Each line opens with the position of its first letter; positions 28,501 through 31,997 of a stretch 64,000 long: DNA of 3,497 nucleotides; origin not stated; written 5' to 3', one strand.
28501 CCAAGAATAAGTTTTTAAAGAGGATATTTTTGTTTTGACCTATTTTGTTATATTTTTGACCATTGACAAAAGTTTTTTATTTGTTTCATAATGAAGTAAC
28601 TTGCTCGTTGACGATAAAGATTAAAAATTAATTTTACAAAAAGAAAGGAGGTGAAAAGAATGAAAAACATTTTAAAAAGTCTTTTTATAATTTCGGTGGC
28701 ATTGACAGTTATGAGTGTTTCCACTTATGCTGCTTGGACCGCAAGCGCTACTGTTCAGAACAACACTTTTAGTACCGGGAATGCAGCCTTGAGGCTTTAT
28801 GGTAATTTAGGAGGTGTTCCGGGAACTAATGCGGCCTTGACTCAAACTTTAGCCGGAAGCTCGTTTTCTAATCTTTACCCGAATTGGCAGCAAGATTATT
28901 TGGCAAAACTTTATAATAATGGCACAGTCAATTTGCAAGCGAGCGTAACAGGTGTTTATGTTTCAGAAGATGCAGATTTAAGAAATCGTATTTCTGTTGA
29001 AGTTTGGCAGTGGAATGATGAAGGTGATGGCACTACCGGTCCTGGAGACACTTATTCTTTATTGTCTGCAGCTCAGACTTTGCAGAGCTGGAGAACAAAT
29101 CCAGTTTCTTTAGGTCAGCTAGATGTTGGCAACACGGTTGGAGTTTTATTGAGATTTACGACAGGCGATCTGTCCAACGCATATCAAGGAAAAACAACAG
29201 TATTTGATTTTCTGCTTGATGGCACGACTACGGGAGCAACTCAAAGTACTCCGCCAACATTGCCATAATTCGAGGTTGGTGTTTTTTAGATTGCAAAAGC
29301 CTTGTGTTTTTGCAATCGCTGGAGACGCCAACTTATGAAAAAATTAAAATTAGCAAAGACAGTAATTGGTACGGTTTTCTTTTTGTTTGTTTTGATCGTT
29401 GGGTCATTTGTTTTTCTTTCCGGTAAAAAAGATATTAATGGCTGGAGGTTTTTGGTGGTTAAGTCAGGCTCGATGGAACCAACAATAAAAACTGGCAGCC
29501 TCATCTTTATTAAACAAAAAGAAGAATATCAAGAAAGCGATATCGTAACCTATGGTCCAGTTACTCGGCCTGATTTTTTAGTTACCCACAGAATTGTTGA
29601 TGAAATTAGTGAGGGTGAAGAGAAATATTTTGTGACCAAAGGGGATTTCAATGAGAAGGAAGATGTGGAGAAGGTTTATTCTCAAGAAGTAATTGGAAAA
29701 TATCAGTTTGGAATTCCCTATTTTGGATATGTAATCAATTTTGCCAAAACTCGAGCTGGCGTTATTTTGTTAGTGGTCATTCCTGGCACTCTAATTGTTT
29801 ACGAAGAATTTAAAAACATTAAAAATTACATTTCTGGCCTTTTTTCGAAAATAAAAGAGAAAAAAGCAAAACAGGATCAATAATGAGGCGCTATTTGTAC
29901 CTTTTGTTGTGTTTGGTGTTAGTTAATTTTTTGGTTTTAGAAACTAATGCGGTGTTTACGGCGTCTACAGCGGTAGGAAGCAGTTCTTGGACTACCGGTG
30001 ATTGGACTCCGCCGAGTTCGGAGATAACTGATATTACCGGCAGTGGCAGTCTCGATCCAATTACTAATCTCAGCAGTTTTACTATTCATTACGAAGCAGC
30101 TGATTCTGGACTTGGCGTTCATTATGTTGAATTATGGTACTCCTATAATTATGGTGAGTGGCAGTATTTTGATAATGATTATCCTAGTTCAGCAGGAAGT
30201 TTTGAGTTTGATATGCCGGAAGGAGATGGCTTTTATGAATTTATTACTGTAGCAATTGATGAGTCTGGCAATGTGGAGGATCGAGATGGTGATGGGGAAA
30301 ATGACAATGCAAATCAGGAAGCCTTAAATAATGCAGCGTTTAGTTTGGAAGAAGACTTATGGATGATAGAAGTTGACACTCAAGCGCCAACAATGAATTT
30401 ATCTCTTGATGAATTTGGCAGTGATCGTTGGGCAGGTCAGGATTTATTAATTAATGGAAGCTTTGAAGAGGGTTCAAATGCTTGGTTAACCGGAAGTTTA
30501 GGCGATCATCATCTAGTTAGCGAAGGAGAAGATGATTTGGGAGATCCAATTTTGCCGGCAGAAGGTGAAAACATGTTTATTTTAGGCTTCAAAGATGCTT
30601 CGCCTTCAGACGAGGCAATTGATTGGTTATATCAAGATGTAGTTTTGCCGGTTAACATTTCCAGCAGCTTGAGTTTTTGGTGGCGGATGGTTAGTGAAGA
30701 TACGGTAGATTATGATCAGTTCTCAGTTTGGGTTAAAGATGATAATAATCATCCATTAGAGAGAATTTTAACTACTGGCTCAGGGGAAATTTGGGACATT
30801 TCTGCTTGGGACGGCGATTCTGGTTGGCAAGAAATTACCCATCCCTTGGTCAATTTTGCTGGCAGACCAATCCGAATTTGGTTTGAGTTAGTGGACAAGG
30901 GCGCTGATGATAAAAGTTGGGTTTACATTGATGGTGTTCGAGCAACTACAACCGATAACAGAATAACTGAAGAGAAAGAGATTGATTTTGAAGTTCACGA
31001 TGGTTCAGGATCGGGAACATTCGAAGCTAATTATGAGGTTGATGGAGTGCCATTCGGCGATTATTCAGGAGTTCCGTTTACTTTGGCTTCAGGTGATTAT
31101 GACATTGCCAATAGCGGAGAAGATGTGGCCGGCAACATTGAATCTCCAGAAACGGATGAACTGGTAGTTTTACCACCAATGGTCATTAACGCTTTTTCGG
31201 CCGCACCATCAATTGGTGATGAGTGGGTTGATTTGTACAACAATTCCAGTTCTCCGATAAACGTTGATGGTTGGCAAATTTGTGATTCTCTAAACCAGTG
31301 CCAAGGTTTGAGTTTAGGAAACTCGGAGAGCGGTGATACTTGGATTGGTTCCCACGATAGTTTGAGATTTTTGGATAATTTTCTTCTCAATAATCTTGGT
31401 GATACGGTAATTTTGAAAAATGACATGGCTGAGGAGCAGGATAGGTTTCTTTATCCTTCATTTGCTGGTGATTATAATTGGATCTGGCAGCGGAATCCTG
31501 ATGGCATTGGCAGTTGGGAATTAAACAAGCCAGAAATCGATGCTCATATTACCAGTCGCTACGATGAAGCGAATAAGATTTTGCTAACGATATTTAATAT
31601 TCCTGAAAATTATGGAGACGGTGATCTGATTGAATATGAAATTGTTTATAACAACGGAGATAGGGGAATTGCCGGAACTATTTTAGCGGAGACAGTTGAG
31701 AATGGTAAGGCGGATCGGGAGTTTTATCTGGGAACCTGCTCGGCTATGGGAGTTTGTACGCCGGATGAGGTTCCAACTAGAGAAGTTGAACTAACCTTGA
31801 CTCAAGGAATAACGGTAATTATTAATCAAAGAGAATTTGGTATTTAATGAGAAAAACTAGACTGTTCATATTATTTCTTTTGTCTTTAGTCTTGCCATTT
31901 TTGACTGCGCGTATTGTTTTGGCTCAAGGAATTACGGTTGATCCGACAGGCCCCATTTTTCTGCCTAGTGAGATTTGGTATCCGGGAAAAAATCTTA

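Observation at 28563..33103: TasA/camelysin-like, SipW signal peptidase and large surface protein operon (putative fibre/matrix system)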

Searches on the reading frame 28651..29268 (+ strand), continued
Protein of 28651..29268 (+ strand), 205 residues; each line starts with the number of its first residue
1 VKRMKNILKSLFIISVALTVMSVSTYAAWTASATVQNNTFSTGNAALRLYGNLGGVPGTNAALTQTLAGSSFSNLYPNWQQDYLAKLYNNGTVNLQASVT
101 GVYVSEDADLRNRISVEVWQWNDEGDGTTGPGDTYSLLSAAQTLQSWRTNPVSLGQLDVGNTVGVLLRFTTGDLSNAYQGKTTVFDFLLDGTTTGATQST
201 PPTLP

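Call 42: find_homologous_proteins(query=A2, max_evalue=0.00001)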
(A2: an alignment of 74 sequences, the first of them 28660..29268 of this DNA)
Query A2 (74 sequences) (202 aa, profile of the alignment): 29 proteins with E <= 0.00001 among 5421 candidates.
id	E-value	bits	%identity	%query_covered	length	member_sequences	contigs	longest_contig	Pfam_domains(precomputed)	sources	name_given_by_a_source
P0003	3.6e-58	215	54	97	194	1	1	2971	-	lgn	-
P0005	5.1e-58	214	50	96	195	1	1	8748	-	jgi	jgi:hypothetical protein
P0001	3.6e-57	211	100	100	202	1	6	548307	-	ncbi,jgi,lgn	-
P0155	4.2e-54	201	50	97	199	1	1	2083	-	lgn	-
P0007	7.4e-52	194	47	97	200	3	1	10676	-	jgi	jgi:hypothetical protein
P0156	3.0e-46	176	44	97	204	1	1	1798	-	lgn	-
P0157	4.7e-46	175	26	93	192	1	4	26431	-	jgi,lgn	-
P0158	8.2e-45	171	30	57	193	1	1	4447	-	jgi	-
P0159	1.4e-43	167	25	93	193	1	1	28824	PF12389.14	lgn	-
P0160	1.6e-43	167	28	95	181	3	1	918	-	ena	-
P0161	4.8e-43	165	31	62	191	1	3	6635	-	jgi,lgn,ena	-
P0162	7.4e-43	165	30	44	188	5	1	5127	-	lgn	-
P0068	3.9e-41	159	31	72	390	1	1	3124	PF00526.24,PF11617.14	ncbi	ncbi:MAG: MopE-related protein, partial [candidate division WOR-3 bacterium]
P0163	1.1e-40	158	33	44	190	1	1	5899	PF12389.14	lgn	-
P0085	1.7e-40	157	30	49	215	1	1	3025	-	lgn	-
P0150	1.9e-40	157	-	-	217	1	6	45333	-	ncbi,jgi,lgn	jgi:hypothetical protein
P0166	7.7e-37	145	28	44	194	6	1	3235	PF12389.14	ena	-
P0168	4.3e-36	142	41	23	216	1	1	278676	-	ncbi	-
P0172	1.0e-33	135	32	93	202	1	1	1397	PF12389.14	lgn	-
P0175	6.6e-30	122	38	38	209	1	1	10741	-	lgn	-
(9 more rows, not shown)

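Call 44: find_encoding_contigs(protein=P0007, flank=8000, max_places=1)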
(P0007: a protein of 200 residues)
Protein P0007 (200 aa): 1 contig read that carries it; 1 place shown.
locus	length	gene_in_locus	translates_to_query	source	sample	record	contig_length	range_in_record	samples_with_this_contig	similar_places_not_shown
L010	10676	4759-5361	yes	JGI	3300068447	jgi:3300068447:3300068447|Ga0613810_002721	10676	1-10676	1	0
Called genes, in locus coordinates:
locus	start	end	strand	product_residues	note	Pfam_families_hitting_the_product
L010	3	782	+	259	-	?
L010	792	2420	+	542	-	-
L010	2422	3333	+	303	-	PF00389:2-Hacid_dh, PF02826:2-Hacid_dh_C, PF03446:NAD_binding_2 (weak)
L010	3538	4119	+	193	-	-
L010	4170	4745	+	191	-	PF10502:Peptidase_S26 (weak)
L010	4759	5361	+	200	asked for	-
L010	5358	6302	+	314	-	-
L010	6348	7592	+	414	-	PF13715:CarbopepD_reg_2 (faint), PF13620:CarboxypepD_reg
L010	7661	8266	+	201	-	-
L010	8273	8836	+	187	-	PF04203:Sortase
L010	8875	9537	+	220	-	-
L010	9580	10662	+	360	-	PF01926:MMR_HSR1, PF02421:FeoB_N, PF06071:YchF-GTPase_C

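Call 45: find_encoding_contigs(protein=P0157, flank=8000, max_places=1)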
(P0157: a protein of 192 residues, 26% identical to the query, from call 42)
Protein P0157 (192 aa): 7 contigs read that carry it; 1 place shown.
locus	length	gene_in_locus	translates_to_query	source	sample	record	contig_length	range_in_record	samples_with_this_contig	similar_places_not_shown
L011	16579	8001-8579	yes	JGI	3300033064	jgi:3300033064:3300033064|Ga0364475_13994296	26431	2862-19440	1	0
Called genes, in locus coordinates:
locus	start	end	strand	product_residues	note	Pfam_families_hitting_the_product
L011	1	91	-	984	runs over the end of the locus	?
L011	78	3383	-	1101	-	PF04563:RNA_pol_Rpb2_1, PF04561:RNA_pol_Rpb2_2, PF04565:RNA_pol_Rpb2_3, PF10385:RNA_pol_Rpb2_45, PF00562:RNA_pol_Rpb2_6, PF04560:RNA_pol_Rpb2_7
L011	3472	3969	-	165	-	PF00565:SNase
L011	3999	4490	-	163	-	-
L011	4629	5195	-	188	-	PF00702:Hydrolase, PF13419:HAD_2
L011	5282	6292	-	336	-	-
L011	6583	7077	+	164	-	-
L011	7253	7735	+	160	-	-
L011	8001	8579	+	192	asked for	-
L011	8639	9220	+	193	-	PF12389:Peptidase_M73 (weak)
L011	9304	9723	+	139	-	-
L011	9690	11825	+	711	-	-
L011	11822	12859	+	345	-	-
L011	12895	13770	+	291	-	PF00188:CAP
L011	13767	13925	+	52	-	-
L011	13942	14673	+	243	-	PF00483:NTP_transferase, PF12804:NTP_transf_3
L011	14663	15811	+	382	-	PF00579:tRNA-synt_1b, PF22421:SYY_C-terminal (faint), PF01479:S4 (weak)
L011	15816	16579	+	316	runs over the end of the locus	PF01073:3Beta_HSD, PF01370:Epimerase, PF02719:Polysacc_synt_2, PF04321:RmlD_sub_bind, PF07993:NAD_binding_4, PF13460:NAD_binding_10, PF16363:GDP_Man_Dehyd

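Call 46: find_encoding_contigs(protein=P0159, flank=8000, max_places=1)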
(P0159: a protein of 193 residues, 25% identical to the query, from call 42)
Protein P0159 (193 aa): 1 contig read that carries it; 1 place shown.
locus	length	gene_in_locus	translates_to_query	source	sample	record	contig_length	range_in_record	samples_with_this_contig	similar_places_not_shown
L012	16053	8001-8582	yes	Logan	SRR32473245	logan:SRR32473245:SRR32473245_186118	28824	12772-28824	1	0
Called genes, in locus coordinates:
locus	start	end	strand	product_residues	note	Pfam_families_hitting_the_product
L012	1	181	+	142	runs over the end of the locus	-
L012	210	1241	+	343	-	PF03462:PCRF, PF00472:RF-1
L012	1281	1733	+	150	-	-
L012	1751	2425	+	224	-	PF13481:AAA_25 (faint), PF00005:ABC_tran, PF13191:AAA_16 (weak), PF00004:AAA (faint), PF13304:AAA_21 (faint)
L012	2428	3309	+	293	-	PF18075:FtsX_ECD, PF02687:FtsX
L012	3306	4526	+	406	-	PF01551:Peptidase_M23 (faint)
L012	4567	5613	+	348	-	-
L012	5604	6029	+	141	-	PF04892:VanZ-LLP1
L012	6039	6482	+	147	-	PF02367:TsaE, PF13476:AAA_23 (weak)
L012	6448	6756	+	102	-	PF00814:TsaD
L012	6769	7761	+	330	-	PF01073:3Beta_HSD, PF01370:Epimerase, PF02719:Polysacc_synt_2, PF04321:RmlD_sub_bind, PF07993:NAD_binding_4 (faint), PF08659:KR (weak), PF16363:GDP_Man_Dehyd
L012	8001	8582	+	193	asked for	PF12389:Peptidase_M73 (weak)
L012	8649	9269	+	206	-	-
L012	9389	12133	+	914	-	-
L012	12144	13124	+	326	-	-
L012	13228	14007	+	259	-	PF20803:PaaX_M, PF08223:PaaX_C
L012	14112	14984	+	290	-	PF00188:CAP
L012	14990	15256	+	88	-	-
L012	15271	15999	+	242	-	PF00483:NTP_transferase, PF12804:NTP_transf_3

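Call 47: find_encoding_contigs(protein=P0150, flank=8000, max_places=1)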
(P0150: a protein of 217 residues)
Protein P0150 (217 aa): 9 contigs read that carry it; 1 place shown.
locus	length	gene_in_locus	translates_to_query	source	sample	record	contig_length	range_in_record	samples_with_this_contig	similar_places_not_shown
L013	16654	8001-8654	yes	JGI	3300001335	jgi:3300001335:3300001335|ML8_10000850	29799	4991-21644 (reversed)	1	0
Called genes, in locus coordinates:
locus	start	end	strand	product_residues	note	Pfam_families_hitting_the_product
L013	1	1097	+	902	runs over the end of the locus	PF07517:SecA_DEAD, PF01043:SecA_PP_bind, PF21090:P-loop_SecA, PF07516:SecA_SW, PF02810:SEC-C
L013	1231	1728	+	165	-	-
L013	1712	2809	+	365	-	PF03462:PCRF, PF00472:RF-1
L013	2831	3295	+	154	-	-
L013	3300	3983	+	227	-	PF00005:ABC_tran, PF13304:AAA_21 (faint)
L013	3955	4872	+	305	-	PF18075:FtsX_ECD, PF02687:FtsX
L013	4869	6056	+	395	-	PF11932:DUF3450 (weak), PF01551:Peptidase_M23 (weak)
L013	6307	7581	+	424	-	PF00932:LTD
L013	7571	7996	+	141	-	PF04892:VanZ-LLP1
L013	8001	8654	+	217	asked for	-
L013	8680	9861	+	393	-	PF19077:Big_13 (faint)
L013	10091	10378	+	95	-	-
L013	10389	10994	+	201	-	PF12389:Peptidase_M73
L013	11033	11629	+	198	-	PF10502:Peptidase_S26 (faint), PF00717:Peptidase_S24 (weak)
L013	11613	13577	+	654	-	PF00932:LTD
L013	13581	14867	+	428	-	PF00041:fn3 (weak)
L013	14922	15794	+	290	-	PF00188:CAP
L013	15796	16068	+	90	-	-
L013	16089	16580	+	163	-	PF04308:RNaseH_like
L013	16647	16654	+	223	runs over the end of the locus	PF01797:Y1_Tnp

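Call 48: find_encoding_contigs(protein=P0168, flank=8000, max_places=1)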
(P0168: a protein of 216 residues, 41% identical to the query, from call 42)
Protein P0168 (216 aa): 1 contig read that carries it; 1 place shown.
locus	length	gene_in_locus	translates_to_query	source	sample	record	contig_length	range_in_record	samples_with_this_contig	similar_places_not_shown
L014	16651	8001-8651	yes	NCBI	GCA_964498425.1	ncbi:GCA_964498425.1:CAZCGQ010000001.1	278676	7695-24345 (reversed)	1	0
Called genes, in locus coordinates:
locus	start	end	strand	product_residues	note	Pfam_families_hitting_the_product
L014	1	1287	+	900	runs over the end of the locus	PF07517:SecA_DEAD, PF01043:SecA_PP_bind, PF21090:P-loop_SecA, PF07516:SecA_SW, PF02810:SEC-C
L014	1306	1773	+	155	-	-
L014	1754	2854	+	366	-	PF03462:PCRF, PF00472:RF-1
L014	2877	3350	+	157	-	-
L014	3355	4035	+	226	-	PF00005:ABC_tran, PF13304:AAA_21 (faint)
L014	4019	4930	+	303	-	PF18075:FtsX_ECD, PF02687:FtsX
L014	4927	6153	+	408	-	PF01551:Peptidase_M23 (faint)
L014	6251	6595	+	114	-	PF00932:LTD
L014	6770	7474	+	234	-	PF00932:LTD (weak)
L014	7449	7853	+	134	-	PF04892:VanZ-LLP1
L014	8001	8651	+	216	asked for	-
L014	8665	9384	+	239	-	-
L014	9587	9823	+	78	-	-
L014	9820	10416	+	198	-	PF12389:Peptidase_M73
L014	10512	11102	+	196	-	-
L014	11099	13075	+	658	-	PF25788:Ig_Rha78A_N (faint), PF00932:LTD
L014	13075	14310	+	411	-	PF00041:fn3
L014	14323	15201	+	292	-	PF00188:CAP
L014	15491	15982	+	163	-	PF04308:RNaseH_like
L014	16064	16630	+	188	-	PF00908:dTDP_sugar_isom, PF14667:Polysacc_synt_C (faint)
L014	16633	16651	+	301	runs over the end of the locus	PF01073:3Beta_HSD (faint), PF01370:Epimerase, PF02719:Polysacc_synt_2 (faint), PF04321:RmlD_sub_bind, PF16363:GDP_Man_Dehyd (weak), PF07993:NAD_binding_4 (weak)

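Call 49: find_encoding_contigs(protein=P0175, flank=8000, max_places=1)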
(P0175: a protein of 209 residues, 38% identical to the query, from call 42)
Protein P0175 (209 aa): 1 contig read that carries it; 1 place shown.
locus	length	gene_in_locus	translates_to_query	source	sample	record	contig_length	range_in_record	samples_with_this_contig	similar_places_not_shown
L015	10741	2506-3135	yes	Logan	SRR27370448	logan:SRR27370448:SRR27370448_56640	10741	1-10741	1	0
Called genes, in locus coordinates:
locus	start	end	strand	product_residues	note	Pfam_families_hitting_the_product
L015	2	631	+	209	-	?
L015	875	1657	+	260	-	-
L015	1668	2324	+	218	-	PF04203:Sortase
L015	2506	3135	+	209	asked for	-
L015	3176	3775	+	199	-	PF10502:Peptidase_S26 (weak)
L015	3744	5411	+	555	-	PF00932:LTD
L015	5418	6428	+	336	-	-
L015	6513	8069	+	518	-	PF01406:tRNA-synt_1e (faint), PF01921:tRNA-synt_1f (faint), PF09334:tRNA-synt_1g (faint), PF00750:tRNA-synt_1d, PF00133:tRNA-synt_1 (weak), PF05746:DALR_1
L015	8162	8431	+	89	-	-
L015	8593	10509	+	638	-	PF02518:HATPase_c, PF00204:DNA_gyraseB, PF01751:Toprim, PF00986:DNA_gyraseB_C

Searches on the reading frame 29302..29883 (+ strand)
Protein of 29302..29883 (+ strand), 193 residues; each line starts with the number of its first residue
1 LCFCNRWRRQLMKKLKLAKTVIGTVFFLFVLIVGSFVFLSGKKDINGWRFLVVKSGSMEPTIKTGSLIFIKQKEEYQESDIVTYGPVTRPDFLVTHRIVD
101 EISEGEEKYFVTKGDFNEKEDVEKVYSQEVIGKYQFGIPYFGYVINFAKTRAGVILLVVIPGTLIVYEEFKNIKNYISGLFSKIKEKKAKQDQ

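Call 3: search_protein_families(library=pfam, proteins=[window:29302-29883:+], max_evalue=0.1)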
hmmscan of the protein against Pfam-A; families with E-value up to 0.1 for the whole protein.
window:29302-29883:+ (193 aa): 3 families
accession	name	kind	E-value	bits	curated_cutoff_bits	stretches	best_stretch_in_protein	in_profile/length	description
PF00717.28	Peptidase_S24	-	0.00022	21.4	23.3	1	50-83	37-70/116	Peptidase S24-like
PF10502.14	Peptidase_S26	-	0.026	14.9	22.9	1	48-84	23-63/168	Signal peptidase, peptidase S26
PF13786.12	DUF4179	-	0.05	14.5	30.1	0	147-191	6-54/94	Domain of unknown function (DUF4179)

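Call 4: search_protein_families(library=ncbifam, proteins=[window:29302-29883:+], max_evalue=0.1)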
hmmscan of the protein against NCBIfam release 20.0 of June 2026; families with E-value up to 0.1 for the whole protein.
window:29302-29883:+ (193 aa): 3 families
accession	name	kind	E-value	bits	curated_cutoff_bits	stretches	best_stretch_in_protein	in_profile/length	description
NF046067.1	SigPepSipWBacil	equivalog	6.8e-41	139.9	190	1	20-191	6-183/189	signal peptidase I SipW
TIGR02228.1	sigpep_I_arch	equivalog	1.1e-32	113.1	51.85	1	21-172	6-157/158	signal peptidase I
TIGR02227.1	sigpep_I_bact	equivalog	2.5e-05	24.2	47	1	48-99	20-75/162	signal peptidase I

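Call 21: search_solved_structures(query=window:29335-29883:+, max_evalue=0.01, show_alignments=1)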
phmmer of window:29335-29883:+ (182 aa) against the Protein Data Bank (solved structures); distinct sequences matched with E-value up to 0.01: 3.
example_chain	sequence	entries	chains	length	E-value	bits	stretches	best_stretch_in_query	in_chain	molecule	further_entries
7p2q_A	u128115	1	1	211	4.4e-07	33.3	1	28-134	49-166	Signal peptidase complex catalytic subunit SEC11C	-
7p2p_A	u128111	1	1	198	1.3e-05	28.5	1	25-134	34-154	Signal peptidase complex catalytic subunit SEC11A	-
9rjb_A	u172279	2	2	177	2.7e-05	27.5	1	25-134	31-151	Signal peptidase complex catalytic subunit SEC11A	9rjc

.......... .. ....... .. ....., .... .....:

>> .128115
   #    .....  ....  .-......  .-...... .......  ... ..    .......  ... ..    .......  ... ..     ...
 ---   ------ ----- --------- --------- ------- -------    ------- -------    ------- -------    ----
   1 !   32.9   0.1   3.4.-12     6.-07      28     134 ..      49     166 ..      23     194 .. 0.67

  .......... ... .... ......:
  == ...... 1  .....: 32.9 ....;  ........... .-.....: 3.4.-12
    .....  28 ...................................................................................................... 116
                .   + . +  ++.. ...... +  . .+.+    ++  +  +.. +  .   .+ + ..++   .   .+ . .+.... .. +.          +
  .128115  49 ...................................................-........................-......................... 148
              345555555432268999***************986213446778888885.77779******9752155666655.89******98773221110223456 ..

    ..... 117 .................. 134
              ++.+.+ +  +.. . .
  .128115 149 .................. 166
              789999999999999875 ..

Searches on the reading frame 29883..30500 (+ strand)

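Call 6: search_protein_families(library=pfam, proteins=[window:29883-30500:+], max_evalue=10)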
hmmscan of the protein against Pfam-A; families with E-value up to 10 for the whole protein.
window:29883-30500:+ (206 aa): 1 family
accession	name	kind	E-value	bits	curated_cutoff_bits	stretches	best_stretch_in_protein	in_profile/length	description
PF21827.1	New_glue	-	0.014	15.6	31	1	1-55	1-55/94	New glue protein family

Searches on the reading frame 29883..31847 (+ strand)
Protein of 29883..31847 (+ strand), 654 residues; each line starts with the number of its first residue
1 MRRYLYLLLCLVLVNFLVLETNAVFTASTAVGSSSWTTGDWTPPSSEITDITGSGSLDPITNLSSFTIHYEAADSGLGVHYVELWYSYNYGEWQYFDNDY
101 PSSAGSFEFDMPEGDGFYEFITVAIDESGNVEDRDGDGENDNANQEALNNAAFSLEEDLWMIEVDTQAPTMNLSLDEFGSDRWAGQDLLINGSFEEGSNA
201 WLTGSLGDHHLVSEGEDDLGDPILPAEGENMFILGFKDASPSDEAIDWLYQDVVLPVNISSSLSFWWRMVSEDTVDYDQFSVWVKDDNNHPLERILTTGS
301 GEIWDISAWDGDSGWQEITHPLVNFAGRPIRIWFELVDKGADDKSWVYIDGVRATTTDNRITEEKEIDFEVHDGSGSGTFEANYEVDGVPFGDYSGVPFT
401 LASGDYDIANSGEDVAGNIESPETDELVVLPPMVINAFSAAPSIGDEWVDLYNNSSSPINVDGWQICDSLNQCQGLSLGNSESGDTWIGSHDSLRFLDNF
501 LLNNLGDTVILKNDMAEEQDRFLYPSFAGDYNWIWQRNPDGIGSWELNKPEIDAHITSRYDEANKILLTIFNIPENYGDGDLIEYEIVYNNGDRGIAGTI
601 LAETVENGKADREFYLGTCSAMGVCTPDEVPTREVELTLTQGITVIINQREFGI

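Call 3: search_protein_families(library=pfam, proteins=[window:29883-31847:+], max_evalue=0.1)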
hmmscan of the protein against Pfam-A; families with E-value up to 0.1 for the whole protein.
window:29883-31847:+ (654 aa): 3 families
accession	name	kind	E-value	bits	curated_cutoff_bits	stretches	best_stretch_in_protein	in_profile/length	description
PF00932.25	LTD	-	1.7e-07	32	34.3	1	434-524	9-107/109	Lamin Tail Domain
PF19077.6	Big_13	-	0.04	14.8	27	0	398-424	69-95/102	Bacterial Ig-like domain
PF21827.1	New_glue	-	0.071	13.3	31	0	1-54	1-54/94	New glue protein family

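Call 4: search_protein_families(library=ncbifam, proteins=[window:29883-31847:+], max_evalue=0.1)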
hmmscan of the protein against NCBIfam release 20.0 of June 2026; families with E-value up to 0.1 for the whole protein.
window:29883-31847:+ (654 aa): 1 family
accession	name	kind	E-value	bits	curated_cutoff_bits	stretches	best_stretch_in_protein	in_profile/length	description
NF047446.1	barrel_OmpL47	domain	2.8e-06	27.7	40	1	367-429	7-68/68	OmpL47-type beta-barrel domain-containing protein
